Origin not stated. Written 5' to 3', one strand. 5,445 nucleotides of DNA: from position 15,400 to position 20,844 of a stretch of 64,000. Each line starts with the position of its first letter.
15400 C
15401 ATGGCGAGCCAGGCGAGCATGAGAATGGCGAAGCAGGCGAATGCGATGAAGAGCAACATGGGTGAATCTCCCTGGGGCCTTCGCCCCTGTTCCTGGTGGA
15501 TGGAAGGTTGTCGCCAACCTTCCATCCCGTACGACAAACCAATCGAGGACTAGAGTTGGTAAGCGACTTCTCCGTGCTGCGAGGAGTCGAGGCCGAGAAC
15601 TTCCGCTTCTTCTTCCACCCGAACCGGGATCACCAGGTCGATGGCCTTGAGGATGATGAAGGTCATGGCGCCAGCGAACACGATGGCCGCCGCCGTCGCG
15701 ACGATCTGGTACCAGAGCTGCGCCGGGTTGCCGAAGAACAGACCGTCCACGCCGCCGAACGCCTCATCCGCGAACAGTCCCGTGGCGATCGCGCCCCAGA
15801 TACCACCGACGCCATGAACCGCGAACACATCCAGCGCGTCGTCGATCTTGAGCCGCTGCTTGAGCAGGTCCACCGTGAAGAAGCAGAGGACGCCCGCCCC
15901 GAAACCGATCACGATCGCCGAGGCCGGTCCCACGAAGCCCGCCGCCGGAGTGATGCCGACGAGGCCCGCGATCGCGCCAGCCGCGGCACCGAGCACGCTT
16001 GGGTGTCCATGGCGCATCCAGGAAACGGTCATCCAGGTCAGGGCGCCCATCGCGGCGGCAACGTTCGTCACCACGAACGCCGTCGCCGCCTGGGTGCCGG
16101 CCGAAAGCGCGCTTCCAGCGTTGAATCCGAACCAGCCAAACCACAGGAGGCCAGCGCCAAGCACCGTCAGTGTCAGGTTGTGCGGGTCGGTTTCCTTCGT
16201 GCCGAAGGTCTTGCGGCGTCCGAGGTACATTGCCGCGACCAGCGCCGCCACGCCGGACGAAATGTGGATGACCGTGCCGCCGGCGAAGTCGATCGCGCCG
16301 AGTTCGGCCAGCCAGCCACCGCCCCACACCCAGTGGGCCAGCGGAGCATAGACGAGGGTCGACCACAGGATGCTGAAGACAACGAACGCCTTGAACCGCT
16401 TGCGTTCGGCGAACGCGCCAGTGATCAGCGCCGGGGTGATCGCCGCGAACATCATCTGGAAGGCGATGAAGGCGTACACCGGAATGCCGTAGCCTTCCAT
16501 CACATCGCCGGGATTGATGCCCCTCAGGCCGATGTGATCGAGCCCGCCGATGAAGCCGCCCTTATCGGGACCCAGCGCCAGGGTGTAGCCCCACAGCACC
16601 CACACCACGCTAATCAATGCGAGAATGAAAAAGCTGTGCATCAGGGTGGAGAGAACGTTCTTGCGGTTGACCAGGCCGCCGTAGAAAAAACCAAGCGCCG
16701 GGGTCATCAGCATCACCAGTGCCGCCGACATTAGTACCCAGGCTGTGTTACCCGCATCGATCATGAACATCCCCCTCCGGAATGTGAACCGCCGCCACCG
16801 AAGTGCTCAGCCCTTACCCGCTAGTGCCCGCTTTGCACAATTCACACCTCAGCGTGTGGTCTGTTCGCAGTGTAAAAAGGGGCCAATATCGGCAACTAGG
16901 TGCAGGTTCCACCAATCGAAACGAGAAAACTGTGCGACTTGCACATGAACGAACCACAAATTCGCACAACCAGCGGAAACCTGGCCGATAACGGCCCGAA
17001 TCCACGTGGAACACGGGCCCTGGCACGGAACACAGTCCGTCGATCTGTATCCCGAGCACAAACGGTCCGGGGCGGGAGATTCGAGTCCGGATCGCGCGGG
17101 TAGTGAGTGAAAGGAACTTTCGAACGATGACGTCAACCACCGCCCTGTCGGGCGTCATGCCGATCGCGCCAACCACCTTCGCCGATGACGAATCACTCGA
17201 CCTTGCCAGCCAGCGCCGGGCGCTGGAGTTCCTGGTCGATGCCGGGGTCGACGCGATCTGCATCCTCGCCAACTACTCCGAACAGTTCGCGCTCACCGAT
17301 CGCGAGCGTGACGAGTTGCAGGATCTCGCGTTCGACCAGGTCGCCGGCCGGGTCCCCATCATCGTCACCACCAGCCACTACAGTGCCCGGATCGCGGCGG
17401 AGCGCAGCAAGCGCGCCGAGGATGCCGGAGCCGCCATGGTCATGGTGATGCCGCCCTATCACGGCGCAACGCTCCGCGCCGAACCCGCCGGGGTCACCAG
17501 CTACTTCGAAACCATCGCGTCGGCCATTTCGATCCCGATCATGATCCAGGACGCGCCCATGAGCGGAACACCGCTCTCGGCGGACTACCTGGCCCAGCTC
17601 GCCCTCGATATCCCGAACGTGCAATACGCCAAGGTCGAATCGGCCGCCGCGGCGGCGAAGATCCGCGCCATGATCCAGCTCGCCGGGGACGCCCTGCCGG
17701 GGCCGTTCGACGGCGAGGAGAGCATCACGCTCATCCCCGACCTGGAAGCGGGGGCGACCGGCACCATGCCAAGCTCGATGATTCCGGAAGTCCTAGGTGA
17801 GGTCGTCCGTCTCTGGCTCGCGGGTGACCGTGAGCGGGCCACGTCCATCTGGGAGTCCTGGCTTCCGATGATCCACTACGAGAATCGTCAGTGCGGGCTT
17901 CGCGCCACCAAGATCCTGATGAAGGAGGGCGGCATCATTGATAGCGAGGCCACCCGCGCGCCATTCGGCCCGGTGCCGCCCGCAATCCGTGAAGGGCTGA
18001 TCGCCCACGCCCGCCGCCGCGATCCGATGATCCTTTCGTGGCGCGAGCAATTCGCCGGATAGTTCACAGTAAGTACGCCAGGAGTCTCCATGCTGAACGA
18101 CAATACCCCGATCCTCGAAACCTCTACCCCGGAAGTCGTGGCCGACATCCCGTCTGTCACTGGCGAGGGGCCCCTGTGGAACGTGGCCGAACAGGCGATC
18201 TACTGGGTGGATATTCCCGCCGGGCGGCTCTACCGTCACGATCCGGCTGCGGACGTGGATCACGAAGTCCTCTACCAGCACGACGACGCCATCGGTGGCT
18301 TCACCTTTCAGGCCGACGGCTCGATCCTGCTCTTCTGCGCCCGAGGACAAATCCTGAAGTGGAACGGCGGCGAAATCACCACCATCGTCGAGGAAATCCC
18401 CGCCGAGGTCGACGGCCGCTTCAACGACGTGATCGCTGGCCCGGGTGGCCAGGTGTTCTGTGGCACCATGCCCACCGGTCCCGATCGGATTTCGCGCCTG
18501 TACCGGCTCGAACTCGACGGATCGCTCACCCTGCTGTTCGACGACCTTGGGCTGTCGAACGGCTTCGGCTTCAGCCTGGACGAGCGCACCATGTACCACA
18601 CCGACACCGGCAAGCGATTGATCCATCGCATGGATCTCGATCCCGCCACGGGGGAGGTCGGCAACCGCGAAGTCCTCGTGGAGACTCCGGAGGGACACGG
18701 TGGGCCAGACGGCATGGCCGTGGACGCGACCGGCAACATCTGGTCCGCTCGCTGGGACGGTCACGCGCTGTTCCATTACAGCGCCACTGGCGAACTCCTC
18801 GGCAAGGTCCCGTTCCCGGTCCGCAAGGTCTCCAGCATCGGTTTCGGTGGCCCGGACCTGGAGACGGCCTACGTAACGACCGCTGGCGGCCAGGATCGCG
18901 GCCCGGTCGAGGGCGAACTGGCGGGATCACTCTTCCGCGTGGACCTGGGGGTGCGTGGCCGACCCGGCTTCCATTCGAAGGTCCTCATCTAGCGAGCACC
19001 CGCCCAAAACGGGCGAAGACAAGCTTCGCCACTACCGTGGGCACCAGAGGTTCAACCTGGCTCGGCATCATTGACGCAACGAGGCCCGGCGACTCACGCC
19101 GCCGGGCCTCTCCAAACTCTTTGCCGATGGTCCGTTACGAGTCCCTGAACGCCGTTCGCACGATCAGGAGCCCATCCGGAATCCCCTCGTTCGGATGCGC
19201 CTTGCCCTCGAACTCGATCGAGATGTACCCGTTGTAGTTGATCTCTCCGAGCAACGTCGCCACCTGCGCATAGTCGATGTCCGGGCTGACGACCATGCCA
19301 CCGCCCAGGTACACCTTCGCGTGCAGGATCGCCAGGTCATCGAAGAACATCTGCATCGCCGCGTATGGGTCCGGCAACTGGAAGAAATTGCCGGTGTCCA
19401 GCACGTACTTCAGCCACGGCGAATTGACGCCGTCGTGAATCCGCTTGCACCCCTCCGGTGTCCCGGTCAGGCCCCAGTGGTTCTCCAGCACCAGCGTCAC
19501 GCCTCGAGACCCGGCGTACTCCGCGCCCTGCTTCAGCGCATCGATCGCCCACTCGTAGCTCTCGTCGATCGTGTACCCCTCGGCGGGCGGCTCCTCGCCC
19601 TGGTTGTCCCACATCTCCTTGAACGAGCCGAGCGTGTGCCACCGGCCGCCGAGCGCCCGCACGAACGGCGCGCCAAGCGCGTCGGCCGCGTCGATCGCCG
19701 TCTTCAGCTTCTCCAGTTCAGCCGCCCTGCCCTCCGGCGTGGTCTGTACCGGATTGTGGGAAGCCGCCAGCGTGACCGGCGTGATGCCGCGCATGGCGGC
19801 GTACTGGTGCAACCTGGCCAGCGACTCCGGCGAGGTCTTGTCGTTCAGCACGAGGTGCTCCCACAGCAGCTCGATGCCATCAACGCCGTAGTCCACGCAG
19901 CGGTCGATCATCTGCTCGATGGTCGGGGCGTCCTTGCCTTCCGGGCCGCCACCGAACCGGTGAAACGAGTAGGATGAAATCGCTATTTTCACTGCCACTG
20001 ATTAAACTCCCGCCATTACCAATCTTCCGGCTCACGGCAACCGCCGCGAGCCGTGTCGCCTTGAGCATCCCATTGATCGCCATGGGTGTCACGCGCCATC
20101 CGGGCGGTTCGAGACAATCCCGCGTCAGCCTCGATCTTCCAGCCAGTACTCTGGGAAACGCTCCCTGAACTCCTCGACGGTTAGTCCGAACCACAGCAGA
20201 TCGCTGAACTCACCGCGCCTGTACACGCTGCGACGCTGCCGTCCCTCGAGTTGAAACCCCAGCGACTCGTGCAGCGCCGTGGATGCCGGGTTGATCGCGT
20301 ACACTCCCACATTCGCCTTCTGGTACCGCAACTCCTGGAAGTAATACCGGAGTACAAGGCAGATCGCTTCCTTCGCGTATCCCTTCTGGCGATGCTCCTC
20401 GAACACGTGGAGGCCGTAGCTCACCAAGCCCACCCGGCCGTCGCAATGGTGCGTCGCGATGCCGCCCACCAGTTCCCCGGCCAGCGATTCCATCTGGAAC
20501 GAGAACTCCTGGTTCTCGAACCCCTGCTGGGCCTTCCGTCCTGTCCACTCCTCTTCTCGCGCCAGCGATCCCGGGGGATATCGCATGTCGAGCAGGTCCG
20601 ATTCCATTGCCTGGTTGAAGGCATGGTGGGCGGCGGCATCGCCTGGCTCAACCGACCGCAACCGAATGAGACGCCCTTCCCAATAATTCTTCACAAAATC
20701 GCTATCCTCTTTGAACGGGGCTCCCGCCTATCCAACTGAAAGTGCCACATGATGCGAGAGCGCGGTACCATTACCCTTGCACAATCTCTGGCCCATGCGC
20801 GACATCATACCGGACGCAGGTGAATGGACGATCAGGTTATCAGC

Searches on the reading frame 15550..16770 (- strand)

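Call 69: search_protein_families(library=pfam, proteins=[window:15550-16770:-], max_evalue=0.00001)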
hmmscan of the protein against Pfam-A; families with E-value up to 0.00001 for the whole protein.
window:15550-16770:- (406 aa): 1 family
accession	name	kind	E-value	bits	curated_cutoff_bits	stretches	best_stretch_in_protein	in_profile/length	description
PF00909.26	Ammonium_transp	-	2.6e-131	438.5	23.2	1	10-404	1-399/399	Ammonium Transporter Family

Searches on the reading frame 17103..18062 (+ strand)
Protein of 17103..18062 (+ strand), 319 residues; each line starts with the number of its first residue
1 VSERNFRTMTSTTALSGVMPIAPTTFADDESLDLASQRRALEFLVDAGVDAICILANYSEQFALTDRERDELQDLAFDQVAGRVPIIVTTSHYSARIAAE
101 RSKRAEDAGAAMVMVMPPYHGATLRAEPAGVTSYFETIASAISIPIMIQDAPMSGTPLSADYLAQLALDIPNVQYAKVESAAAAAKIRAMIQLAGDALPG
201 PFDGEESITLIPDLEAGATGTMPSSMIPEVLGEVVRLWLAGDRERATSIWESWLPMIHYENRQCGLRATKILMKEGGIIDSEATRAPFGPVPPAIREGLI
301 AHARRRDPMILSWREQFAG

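Call 69: search_protein_families(library=pfam, proteins=[window:17103-18062:+], max_evalue=0.00001)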
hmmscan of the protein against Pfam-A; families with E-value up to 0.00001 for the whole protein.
window:17103-18062:+ (319 aa): 1 family
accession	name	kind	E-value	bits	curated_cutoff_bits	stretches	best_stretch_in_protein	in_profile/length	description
PF00701.28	DHDPS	-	1.3e-29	103.4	22.1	1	15-296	2-279/289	Dihydrodipicolinate synthetase family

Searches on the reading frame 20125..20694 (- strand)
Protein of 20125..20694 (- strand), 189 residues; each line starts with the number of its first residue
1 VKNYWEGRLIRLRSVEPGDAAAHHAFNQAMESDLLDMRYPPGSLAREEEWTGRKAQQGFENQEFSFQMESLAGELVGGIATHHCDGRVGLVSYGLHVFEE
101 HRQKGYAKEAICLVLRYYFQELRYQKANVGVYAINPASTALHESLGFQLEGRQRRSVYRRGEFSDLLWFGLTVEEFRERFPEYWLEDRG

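Call 3: search_protein_families(library=pfam, proteins=[window:20125-20694:-], max_evalue=0.1)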
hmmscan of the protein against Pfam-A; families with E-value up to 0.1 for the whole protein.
window:20125-20694:- (189 aa): 6 families
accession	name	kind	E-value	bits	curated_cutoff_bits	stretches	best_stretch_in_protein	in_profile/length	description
PF13302.13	Acetyltransf_3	-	1.9e-16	61.5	25.4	1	11-148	3-138/138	Acetyltransferase (GNAT) domain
PF00583.31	Acetyltransf_1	-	1.7e-08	35.2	20.7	1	44-147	16-116/116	Acetyltransferase (GNAT) family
PF13420.13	Acetyltransf_4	-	1.7e-07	31.8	24.3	1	60-168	46-155/155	Acetyltransferase (GNAT) domain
PF08445.16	FR47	-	0.0029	18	22.1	1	93-151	25-81/86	FR47-like protein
PF13508.13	Acetyltransf_7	-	0.015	16.1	27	1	73-148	12-83/84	Acetyltransferase (GNAT) domain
PF24553.2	Rv0428c_C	-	0.077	13.1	27.2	0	81-154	151-222/224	Probable histone acetyltransferase Rv0428c C-terminal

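Call 4: search_protein_families(library=ncbifam, proteins=[window:20125-20694:-], max_evalue=0.1)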
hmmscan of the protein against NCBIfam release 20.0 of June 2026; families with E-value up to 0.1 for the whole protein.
window:20125-20694:- (189 aa): 11 families
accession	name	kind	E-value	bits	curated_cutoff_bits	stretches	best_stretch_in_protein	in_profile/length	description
NF040504.1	resist_ArsN1b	equivalog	6.7e-05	22.7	210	1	95-169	82-155/159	arsinothricin resistance N-acetyltransferase ArsN1 family B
TIGR03585.1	PseH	equivalog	8.3e-05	22.7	93.1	1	111-168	97-154/156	UDP-4-amino-4,6-dideoxy-N-acetyl-beta-L-altrosamine N-acetyltransferase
NF007527.0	PRK10140.1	equivalog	0.00046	20.1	236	1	47-167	38-156/162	N-acetyltransferase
NF011709.0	PRK15130.1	equivalog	0.00048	20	218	1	95-169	88-162/186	spermidine N1-acetyltransferase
NF040502.1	PPT_acetyltrans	equivalog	0.0024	17.6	300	1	97-169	93-164/183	phosphinothricin N-acetyltransferase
NF049894.1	CG3035_N_ac_Glu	equivalog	0.0025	17.1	280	1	81-154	224-296/300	N-acetylglutamate synthase, CG3035 family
NF007539.0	PRK10151.1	equivalog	0.0035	17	184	1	74-169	77-172/179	50S ribosomal protein L7/L12-serine acetyltransferase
TIGR01575.1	rimI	equivalog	0.0098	16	86.4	1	48-161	16-125/132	ribosomal protein S18-alanine N-acetyltransferase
NF040503.1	resist_ArsN1a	equivalog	0.022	14.5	170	1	88-166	75-152/159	arsinothricin resistance N-acetyltransferase ArsN1 family A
NF008072.0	PRK10809.1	equivalog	0.024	14.4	190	1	92-177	106-191/194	ribosomal protein S5-alanine N-acetyltransferase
NF043067.1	AAC_6p_group_E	equivalog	0.047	13.6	140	1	94-149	75-129/140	aminoglycoside 6'-N-acetyltransferase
